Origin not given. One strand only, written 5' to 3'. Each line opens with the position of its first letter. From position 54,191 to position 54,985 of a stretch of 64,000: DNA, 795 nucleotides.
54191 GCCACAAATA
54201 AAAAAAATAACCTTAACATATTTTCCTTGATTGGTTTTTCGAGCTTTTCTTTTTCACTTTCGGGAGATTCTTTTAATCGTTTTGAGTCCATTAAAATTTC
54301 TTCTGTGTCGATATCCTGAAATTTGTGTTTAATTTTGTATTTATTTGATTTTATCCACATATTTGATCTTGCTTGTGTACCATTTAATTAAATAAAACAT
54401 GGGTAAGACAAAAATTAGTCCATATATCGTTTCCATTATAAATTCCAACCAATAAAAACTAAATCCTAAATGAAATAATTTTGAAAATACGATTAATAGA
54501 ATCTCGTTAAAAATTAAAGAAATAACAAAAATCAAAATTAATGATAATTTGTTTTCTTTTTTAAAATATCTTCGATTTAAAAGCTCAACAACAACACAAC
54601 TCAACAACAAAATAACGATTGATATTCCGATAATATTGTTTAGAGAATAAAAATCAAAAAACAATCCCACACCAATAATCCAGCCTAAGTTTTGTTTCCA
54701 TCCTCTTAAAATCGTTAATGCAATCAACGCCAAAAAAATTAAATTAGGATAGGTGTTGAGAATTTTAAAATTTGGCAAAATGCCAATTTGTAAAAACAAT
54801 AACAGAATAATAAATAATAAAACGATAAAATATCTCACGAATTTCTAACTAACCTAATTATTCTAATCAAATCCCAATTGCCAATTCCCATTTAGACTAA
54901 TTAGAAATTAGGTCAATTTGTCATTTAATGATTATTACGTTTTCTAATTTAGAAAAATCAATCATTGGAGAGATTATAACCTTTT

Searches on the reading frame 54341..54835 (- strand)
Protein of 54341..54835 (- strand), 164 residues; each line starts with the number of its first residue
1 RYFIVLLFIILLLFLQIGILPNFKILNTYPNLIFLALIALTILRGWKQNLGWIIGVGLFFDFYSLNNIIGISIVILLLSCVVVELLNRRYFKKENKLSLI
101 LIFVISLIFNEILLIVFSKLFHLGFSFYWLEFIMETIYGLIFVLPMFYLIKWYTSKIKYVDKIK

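Call 51: search_protein_families(library=pfam, proteins=[window:54341-54835:-], max_evalue=0.0001)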
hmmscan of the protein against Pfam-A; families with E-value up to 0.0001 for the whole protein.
window:54341-54835:- (164 aa): 1 family
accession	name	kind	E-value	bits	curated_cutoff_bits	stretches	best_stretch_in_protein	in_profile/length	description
PF04093.17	MreD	-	1.5e-09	38.6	24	1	2-151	7-156/158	rod shape-determining protein MreD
